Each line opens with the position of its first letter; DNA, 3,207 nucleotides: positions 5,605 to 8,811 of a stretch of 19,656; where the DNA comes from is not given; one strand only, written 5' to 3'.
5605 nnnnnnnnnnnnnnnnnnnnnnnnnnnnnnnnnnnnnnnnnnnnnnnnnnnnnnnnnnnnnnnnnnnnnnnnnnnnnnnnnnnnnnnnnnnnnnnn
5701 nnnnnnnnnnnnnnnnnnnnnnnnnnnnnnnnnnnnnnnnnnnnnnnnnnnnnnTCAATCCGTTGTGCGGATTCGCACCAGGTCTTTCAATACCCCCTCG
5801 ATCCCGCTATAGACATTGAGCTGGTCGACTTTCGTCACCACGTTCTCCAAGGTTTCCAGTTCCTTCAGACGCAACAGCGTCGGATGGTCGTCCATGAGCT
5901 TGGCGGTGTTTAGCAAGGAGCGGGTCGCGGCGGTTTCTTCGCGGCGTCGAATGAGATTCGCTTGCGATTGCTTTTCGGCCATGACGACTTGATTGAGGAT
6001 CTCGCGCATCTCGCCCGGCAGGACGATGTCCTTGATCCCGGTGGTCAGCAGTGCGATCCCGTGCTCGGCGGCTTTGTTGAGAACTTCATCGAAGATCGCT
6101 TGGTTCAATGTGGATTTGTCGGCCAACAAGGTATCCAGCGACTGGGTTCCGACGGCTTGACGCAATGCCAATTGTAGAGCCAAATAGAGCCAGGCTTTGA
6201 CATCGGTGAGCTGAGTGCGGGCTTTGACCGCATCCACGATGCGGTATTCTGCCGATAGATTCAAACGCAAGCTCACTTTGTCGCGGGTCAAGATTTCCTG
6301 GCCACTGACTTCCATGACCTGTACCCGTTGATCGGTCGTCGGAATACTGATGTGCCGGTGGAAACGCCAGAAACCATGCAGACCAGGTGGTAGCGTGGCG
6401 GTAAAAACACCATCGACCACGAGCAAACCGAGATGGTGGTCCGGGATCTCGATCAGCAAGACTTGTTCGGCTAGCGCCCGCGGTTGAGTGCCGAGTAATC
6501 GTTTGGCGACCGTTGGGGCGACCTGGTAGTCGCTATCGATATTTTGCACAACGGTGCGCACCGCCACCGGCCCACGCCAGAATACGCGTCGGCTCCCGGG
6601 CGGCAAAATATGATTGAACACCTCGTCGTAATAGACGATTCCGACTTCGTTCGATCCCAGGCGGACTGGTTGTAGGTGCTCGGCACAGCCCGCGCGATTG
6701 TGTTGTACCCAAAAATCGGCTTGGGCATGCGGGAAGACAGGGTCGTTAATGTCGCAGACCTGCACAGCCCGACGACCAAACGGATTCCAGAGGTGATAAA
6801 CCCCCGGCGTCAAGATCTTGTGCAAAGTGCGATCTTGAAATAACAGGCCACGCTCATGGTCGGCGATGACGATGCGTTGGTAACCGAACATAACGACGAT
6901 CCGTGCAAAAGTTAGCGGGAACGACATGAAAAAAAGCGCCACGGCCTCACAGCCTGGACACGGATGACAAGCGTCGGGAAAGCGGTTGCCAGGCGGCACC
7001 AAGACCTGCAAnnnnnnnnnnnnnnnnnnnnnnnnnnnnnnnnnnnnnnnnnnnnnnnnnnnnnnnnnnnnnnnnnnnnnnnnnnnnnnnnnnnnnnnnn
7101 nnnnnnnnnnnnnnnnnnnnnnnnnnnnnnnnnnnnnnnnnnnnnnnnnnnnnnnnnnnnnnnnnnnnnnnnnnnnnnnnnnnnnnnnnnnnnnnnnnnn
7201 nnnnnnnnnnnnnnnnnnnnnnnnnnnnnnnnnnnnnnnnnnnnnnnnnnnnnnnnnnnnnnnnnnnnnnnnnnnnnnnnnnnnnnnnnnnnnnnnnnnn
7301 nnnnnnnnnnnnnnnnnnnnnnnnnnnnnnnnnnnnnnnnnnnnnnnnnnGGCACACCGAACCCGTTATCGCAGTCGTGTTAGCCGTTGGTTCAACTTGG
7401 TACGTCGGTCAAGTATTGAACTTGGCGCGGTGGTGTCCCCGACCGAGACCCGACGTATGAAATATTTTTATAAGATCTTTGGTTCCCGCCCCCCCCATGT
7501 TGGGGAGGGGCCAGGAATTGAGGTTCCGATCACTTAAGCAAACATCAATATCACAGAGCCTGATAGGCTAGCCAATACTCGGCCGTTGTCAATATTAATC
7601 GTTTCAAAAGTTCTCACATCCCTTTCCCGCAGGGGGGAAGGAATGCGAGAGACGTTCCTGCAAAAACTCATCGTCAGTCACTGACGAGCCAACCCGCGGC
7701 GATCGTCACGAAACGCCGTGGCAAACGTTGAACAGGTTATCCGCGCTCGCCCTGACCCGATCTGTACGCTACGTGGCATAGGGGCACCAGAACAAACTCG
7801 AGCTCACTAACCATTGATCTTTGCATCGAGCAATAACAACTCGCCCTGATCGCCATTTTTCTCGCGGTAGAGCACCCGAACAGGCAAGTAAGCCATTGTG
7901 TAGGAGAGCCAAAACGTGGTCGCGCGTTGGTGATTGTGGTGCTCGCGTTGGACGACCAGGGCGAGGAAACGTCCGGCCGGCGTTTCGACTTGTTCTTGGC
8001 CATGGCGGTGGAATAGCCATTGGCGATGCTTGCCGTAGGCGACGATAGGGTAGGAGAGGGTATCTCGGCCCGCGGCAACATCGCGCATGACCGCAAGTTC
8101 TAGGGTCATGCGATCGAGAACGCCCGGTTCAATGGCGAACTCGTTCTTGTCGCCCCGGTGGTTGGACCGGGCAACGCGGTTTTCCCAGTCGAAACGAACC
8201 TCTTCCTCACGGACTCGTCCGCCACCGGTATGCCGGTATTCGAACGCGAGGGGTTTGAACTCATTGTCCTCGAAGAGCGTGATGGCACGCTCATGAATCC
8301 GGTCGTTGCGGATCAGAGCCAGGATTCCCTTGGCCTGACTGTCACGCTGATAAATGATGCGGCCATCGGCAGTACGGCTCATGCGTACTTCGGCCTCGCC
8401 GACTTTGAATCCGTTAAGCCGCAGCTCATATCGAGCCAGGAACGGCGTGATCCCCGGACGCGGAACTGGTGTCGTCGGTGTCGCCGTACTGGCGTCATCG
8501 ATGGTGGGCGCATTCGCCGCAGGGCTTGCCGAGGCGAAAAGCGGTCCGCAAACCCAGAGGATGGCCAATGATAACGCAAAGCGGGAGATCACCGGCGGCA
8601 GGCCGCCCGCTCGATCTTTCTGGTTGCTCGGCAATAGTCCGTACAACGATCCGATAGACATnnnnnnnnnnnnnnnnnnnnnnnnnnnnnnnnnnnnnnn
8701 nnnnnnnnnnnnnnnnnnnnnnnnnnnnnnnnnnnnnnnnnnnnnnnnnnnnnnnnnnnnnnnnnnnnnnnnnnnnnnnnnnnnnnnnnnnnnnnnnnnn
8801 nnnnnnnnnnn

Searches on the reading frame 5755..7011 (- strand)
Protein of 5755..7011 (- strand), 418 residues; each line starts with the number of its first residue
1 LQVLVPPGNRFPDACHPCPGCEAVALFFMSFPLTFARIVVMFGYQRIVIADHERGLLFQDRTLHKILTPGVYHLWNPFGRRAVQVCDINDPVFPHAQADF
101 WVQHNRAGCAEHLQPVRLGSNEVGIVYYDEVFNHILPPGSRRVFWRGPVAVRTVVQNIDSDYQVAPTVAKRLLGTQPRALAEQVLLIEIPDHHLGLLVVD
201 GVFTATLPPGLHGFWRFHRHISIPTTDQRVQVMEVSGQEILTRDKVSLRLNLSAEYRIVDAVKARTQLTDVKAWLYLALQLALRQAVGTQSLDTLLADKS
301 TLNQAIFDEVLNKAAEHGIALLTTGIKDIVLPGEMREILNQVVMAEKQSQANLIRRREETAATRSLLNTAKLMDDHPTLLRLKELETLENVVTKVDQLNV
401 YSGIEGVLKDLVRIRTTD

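Call 12: search_protein_families(library=pfam, proteins=[window:5755-7011:-], max_evalue=0.001)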
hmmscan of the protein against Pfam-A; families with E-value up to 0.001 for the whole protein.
window:5755-7011:- (418 aa): 1 family
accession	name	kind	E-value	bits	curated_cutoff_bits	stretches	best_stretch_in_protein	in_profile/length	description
PF01145.31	Band_7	-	5e-24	85.8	23.6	1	188-359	2-175/176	SPFH domain / Band 7 family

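Call 61: search_protein_families(library=padloc, proteins=[window:5755-7011:-], max_evalue=0.001)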
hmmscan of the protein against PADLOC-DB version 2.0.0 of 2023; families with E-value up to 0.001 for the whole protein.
window:5755-7011:- (418 aa): 0 families

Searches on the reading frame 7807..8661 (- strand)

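Call 12: search_protein_families(library=pfam, proteins=[window:7807-8661:-], max_evalue=0.001)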
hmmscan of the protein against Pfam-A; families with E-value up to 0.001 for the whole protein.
window:7807-8661:- (284 aa): 1 family
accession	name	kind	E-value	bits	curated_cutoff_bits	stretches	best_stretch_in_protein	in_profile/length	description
PF11306.15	DUF3108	-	1.7e-26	93.8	26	1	77-271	1-203/209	Protein of unknown function (DUF3108)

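Call 61: search_protein_families(library=padloc, proteins=[window:7807-8661:-], max_evalue=0.001)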
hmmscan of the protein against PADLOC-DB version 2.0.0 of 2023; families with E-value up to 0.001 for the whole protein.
window:7807-8661:- (284 aa): 0 families
